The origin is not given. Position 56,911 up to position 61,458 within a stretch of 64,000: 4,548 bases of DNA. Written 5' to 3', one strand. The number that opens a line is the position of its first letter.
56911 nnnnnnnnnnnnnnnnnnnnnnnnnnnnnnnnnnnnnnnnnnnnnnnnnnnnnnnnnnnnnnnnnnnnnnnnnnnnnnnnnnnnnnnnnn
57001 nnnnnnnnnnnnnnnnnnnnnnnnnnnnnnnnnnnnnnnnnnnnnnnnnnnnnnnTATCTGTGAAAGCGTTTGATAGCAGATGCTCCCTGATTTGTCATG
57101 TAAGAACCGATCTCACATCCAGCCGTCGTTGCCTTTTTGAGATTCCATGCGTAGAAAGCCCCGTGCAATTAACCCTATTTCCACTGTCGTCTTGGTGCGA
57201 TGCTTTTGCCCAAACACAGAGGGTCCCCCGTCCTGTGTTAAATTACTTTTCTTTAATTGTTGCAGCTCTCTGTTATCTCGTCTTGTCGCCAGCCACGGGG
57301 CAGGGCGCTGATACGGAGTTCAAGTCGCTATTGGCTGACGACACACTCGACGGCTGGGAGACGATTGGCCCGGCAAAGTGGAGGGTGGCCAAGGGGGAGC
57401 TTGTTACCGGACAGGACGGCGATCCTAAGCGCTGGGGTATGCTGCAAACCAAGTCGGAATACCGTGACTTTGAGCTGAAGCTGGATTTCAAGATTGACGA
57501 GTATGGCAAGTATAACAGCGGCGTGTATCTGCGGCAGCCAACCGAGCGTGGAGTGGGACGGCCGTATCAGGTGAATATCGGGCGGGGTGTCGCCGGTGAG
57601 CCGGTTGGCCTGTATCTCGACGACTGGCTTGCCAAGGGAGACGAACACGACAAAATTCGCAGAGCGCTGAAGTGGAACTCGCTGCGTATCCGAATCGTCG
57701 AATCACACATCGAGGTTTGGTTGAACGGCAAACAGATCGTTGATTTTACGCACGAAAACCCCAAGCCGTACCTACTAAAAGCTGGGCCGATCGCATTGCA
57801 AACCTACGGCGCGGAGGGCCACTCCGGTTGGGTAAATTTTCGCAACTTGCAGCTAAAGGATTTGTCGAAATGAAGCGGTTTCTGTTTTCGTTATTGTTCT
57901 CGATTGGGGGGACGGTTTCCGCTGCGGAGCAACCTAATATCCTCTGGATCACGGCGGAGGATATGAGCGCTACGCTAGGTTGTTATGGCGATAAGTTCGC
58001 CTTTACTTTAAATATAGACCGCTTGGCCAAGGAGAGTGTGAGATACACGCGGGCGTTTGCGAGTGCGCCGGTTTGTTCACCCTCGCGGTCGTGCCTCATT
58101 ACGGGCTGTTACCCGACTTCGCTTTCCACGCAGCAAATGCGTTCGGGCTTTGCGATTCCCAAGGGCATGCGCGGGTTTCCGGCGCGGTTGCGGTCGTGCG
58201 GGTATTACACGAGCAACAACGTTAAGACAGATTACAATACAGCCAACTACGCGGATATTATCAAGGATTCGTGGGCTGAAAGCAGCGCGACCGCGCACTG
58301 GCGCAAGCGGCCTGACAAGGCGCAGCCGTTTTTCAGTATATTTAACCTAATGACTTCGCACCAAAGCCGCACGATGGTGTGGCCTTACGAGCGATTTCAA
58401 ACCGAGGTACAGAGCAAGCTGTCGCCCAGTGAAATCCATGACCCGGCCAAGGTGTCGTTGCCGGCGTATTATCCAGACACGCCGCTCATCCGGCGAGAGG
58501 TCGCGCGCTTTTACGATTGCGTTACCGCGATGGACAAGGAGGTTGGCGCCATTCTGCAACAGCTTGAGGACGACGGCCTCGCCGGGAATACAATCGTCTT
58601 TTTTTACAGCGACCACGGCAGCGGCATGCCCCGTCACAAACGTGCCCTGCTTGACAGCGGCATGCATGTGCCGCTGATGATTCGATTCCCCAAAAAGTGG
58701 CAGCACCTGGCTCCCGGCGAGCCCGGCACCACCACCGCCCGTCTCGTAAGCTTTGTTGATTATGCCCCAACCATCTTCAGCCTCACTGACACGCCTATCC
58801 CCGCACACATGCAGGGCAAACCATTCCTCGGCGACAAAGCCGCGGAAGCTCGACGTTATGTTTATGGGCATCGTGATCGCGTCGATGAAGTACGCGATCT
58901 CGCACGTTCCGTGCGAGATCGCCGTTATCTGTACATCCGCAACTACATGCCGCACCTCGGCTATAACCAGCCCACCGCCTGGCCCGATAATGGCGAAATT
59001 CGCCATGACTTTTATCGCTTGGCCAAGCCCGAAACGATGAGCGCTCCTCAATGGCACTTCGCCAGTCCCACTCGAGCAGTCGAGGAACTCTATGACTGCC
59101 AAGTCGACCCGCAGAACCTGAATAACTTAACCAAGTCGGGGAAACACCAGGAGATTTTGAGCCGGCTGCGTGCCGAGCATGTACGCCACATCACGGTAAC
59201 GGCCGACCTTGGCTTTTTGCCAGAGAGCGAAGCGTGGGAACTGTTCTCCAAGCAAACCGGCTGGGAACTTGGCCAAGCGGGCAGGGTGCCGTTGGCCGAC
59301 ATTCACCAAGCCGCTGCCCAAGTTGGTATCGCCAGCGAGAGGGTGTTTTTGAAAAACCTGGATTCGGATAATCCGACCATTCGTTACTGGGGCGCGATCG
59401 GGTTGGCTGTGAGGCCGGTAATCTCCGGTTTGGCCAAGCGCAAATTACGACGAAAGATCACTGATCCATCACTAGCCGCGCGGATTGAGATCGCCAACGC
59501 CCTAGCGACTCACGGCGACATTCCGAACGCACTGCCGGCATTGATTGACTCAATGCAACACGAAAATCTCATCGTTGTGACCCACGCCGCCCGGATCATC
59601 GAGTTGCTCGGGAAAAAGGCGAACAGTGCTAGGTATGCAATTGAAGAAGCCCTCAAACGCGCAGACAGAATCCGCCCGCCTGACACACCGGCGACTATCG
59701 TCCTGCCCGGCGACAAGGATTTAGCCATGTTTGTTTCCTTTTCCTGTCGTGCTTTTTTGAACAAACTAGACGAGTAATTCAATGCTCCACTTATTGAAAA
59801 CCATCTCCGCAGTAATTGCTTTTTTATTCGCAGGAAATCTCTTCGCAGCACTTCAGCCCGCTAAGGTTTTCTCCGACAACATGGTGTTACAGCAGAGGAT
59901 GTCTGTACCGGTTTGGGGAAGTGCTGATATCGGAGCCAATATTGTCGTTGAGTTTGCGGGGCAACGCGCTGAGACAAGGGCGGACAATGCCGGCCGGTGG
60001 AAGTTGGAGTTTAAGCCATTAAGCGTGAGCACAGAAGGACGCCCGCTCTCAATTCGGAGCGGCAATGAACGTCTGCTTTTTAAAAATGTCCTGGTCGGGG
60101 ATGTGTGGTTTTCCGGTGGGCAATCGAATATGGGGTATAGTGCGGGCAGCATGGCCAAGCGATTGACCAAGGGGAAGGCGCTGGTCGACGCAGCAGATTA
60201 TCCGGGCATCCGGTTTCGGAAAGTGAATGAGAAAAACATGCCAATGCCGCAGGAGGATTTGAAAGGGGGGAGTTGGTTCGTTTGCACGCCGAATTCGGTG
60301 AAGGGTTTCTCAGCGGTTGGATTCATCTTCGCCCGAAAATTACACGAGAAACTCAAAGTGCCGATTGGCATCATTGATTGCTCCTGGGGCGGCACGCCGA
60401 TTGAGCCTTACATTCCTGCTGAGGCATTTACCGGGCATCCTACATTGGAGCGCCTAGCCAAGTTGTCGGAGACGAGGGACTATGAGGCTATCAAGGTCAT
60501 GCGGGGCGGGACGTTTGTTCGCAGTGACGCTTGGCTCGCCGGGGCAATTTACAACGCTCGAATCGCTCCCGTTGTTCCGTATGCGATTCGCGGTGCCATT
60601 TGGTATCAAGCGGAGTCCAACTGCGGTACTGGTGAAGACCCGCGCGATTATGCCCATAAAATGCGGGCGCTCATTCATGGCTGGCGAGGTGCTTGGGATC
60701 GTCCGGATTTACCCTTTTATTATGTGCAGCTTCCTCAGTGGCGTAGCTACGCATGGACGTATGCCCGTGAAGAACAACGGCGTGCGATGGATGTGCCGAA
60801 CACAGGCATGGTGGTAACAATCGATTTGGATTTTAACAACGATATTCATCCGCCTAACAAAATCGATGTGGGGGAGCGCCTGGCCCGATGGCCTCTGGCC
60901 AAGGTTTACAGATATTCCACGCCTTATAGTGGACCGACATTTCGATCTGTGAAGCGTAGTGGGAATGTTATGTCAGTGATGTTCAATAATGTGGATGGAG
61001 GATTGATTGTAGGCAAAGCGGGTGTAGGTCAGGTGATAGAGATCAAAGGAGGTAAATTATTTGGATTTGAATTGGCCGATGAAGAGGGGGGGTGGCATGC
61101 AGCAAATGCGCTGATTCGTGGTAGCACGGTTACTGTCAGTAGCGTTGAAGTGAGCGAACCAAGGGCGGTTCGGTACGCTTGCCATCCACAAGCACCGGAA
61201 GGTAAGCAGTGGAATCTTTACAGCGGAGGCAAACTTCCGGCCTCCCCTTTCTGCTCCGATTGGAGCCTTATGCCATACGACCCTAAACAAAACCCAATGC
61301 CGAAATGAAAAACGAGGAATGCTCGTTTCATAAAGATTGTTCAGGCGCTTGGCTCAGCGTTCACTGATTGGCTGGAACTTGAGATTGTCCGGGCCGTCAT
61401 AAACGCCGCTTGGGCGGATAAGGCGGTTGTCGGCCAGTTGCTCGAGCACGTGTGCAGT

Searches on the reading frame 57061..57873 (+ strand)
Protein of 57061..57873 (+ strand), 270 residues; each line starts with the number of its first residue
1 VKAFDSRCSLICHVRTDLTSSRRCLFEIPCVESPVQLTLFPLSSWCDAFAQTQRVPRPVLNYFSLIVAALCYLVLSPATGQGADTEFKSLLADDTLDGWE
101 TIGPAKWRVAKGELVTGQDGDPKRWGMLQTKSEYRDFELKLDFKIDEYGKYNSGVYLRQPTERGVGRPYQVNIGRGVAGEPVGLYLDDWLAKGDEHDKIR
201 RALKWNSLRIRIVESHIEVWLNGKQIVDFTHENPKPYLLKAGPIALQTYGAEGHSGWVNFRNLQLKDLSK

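Call 33: search_protein_families(library=pfam, proteins=[window:57061-57873:+], max_evalue=0.01)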
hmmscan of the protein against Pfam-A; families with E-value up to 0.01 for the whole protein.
window:57061-57873:+ (270 aa): 1 family
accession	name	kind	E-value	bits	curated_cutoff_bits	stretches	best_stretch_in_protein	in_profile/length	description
PF06439.18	3keto-disac_hyd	-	4.7e-31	108.7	26.8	1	87-266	2-187/187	3-keto-disaccharide hydrolase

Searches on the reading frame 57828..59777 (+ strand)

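Call 33: search_protein_families(library=pfam, proteins=[window:57828-59777:+], max_evalue=0.01)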
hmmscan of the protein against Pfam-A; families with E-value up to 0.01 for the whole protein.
window:57828-59777:+ (649 aa): 5 families
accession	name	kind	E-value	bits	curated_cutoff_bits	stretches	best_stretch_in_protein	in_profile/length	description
PF00884.28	Sulfatase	-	8.1e-39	134.1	25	1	36-321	1-300/301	Sulfatase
PF16347.10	SGSH_C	-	1.9e-14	54.6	29.3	1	271-373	8-110/154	N-sulphoglucosamine sulphohydrolase, C-terminal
PF01663.27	Phosphodiest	-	8.5e-06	26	23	1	230-265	186-221/342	Type I phosphodiesterase / nucleotide pyrophosphatase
PF13646.12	HEAT_2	-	1.4e-05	25.7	27.7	1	507-589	4-84/88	HEAT repeats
PF02995.22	DUF229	-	2.2e-05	23.8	25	1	228-289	306-369/496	Protein of unknown function (DUF229)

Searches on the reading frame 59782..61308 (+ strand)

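Call 33: search_protein_families(library=pfam, proteins=[window:59782-61308:+], max_evalue=0.01)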
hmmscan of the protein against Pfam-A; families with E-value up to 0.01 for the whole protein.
window:59782-61308:+ (508 aa): 1 family
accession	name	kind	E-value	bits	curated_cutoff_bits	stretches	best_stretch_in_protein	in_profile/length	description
PF03629.24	SASA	-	5.3e-22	79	24.8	1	106-369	2-222/226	Carbohydrate esterase, sialic acid-specific acetylesterase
